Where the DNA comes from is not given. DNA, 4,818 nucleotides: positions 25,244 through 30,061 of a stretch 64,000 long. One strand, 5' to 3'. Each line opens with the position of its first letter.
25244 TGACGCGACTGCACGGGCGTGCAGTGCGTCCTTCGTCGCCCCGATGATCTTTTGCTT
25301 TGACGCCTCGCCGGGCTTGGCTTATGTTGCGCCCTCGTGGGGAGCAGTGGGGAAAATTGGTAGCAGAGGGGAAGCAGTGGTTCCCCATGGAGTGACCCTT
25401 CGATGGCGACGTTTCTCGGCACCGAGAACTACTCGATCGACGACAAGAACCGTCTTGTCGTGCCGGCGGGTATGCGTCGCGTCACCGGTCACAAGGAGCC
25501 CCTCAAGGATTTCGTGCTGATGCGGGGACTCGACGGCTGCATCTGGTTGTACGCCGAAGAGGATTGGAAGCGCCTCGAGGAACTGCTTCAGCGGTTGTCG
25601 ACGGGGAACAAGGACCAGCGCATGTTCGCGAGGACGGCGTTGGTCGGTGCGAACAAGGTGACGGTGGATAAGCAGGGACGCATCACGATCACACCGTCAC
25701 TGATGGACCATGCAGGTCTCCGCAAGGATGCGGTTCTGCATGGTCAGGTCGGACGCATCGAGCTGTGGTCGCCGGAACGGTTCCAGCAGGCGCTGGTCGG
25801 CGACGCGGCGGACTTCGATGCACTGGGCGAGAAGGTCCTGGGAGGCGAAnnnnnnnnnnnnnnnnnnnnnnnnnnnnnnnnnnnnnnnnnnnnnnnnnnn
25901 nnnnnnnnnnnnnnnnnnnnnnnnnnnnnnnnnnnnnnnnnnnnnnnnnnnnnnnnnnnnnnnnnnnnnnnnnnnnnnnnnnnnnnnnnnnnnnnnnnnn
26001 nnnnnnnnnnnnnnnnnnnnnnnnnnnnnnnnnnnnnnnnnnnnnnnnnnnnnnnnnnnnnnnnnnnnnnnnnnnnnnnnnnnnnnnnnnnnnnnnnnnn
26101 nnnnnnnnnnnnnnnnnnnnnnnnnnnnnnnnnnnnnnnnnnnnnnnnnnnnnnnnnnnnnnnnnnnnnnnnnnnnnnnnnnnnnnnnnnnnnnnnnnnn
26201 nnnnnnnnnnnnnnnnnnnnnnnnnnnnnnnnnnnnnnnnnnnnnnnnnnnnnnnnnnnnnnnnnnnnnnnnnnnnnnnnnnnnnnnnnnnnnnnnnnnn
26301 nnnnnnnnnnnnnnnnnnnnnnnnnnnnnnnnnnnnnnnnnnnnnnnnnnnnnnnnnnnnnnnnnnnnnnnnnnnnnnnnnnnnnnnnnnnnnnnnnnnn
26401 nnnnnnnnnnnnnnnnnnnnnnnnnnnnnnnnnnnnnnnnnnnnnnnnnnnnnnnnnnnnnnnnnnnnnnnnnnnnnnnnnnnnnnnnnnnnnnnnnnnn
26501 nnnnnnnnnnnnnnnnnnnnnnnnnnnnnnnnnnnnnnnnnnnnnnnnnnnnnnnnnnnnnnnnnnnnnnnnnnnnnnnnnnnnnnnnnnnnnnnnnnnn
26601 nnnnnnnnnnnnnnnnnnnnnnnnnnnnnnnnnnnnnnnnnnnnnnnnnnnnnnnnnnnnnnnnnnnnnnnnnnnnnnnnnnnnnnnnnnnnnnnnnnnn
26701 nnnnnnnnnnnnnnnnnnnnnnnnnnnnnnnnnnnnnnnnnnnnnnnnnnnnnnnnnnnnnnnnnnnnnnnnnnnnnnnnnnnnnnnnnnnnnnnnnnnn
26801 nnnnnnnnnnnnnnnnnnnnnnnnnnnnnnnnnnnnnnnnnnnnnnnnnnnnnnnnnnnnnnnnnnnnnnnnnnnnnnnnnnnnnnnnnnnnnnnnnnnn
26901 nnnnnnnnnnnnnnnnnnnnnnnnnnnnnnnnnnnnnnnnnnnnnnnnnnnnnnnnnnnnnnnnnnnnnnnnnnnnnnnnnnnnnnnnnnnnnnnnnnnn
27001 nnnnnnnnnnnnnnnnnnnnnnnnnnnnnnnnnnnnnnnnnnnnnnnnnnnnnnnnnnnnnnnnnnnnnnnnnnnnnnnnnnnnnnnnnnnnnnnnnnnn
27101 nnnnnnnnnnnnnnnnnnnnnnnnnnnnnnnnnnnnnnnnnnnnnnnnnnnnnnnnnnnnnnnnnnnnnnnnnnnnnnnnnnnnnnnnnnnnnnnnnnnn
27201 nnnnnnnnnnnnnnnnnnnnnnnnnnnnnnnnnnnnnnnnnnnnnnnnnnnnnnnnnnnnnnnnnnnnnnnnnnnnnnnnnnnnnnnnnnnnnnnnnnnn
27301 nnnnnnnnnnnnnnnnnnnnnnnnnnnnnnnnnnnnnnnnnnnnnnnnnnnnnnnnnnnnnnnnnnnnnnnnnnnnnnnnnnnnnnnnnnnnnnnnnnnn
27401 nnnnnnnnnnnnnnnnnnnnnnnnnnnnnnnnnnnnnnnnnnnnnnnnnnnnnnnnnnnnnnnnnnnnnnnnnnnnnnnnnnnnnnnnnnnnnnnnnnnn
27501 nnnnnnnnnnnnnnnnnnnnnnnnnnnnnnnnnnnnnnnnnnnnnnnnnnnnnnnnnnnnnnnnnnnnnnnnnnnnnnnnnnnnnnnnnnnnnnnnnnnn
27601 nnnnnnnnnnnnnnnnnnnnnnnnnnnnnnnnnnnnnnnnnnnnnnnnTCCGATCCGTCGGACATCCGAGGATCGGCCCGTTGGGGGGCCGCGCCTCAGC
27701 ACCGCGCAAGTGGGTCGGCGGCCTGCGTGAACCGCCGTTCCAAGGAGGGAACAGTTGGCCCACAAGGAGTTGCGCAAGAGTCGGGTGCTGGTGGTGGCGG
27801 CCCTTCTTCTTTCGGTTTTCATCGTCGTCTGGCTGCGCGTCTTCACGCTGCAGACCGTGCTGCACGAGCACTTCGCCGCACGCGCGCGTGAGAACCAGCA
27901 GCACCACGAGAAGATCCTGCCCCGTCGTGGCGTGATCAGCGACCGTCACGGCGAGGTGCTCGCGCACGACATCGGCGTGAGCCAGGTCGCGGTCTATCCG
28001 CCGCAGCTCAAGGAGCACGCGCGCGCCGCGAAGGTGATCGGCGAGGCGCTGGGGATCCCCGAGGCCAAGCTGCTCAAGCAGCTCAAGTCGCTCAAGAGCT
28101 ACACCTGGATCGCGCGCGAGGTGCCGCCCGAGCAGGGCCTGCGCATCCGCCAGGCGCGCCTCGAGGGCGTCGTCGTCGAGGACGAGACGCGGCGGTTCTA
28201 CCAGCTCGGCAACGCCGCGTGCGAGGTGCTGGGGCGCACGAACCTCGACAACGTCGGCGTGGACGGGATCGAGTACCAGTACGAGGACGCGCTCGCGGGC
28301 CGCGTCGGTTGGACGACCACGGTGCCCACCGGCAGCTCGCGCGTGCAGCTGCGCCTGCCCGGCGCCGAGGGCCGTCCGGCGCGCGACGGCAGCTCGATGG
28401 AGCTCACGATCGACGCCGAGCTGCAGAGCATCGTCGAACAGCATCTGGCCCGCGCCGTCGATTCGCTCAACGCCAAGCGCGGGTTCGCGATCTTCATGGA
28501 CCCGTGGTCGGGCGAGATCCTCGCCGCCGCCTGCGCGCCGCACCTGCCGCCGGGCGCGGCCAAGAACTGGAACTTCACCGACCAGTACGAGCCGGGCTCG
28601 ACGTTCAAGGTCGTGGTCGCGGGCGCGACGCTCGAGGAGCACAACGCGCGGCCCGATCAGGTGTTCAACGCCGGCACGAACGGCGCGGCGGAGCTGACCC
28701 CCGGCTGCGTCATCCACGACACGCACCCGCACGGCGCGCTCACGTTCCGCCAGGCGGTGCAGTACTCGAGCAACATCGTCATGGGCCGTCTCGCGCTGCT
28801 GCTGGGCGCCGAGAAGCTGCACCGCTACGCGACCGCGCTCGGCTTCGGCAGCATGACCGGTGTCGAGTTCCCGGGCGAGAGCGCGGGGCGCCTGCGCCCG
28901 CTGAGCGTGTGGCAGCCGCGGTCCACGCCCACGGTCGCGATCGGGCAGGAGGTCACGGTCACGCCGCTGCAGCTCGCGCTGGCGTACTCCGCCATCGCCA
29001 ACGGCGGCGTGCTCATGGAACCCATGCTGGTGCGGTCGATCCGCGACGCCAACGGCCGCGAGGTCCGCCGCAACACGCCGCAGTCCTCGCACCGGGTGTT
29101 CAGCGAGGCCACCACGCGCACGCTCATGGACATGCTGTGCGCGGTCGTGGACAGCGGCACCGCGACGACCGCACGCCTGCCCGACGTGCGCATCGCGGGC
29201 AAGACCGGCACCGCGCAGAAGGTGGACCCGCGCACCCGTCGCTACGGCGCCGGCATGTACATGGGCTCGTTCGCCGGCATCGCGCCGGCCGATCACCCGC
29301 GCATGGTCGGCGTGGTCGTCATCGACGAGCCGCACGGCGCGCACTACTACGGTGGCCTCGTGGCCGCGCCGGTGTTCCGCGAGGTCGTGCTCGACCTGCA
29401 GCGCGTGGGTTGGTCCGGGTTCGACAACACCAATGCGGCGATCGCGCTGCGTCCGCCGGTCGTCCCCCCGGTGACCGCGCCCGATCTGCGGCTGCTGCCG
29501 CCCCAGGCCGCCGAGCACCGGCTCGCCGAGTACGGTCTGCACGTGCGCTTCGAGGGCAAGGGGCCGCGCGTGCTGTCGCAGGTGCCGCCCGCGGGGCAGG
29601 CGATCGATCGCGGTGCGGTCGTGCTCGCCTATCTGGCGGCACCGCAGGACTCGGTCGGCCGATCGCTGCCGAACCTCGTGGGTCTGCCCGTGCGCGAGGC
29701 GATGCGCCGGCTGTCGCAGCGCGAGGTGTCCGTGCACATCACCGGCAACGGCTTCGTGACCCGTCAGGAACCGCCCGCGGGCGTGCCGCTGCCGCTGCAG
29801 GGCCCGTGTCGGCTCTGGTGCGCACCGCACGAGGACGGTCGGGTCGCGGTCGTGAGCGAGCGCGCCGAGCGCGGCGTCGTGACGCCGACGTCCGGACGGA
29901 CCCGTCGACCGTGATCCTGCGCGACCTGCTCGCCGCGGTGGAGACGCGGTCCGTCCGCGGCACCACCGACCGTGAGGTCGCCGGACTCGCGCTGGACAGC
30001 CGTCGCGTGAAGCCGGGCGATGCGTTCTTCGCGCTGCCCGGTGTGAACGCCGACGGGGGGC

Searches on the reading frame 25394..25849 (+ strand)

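Call 62: search_protein_families(library=ncbifam, proteins=[window:25394-25849:+], max_evalue=1e-20)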
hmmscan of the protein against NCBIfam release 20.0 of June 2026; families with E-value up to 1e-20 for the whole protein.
window:25394-25849:+ (152 aa): 2 families
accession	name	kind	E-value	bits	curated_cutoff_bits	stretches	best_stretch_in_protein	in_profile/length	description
TIGR00242.1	TIGR00242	equivalog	1.4e-32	112.6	98.35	1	7-141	2-132/144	division/cell wall cluster transcriptional repressor MraZ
NF001476.0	PRK00326.2-2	equivalog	4.4e-29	101.2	162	1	4-133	2-138/163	division/cell wall cluster transcriptional repressor MraZ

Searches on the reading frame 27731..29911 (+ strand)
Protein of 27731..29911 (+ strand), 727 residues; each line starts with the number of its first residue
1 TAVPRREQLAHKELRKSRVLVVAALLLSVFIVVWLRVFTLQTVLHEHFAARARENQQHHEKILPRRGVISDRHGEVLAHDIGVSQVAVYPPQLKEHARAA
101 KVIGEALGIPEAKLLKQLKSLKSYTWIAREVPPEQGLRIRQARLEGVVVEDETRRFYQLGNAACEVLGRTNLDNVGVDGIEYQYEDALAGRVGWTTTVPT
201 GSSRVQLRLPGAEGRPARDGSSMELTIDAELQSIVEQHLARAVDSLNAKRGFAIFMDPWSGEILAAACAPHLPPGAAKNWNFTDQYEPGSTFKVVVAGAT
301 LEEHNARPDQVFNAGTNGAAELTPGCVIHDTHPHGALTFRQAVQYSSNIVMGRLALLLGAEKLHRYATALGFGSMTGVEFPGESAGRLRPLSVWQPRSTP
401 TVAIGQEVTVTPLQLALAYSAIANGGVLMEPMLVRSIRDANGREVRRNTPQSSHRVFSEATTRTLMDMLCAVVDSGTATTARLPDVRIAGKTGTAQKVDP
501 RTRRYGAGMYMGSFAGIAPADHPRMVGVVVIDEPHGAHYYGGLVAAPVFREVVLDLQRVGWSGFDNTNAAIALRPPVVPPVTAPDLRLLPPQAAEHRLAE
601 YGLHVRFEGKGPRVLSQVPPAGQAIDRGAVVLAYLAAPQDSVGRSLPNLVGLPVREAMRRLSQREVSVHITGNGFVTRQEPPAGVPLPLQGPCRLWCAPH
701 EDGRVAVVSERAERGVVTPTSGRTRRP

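Call 62: search_protein_families(library=ncbifam, proteins=[window:27731-29911:+], max_evalue=1e-20)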
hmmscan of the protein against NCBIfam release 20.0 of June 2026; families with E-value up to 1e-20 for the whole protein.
window:27731-29911:+ (727 aa): 10 families
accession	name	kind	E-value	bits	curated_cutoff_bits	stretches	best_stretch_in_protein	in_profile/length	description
TIGR02214.1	spoVD_pbp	equivalog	2.4e-125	419.3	688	1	22-636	5-635/636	stage V sporulation protein D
TIGR03423.1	pbp2_mrdA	equivalog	7.6e-91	305.4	455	1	18-553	2-587/593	penicillin-binding protein 2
NF053573.1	PBP2_PenA_Neis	exception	1.3e-74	251.8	1105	1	11-553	20-557/572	peptidoglycan D,D-transpeptidase PBP2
NF011685.0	PRK15105.1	subfamily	7.3e-68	229.6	737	1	21-553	27-554/588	peptidoglycan glycosyltransferase FtsI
NF038271.1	strep_PBP2X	exception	1.8e-41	142.1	1050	1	19-536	26-595/750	penicillin-binding protein PBP2X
TIGR02074.1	PBP_1a_fam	subfamily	7e-35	120.8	508.75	1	218-498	221-486/535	PBP1A family penicillin-binding protein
NF051842.1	PBP4_5_Efaec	equivalog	3.1e-29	101.9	700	1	64-496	163-614/668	penicillin-binding protein PBP4(5)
NF008061.0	PRK10795.1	equivalog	8.1e-26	90.7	962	0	6-169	9-179/634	peptidoglycan DD-transpeptidase MrdA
NF051885.1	tranpepglycosPbpC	equivalog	1.1e-21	77.1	900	0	222-497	293-546/632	multimodular transpeptidase-transglycosylase PbpC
NF038278.1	strep_PBP2B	exception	3.8e-21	75.2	975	0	173-499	260-620/678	penicillin-binding protein PBP2B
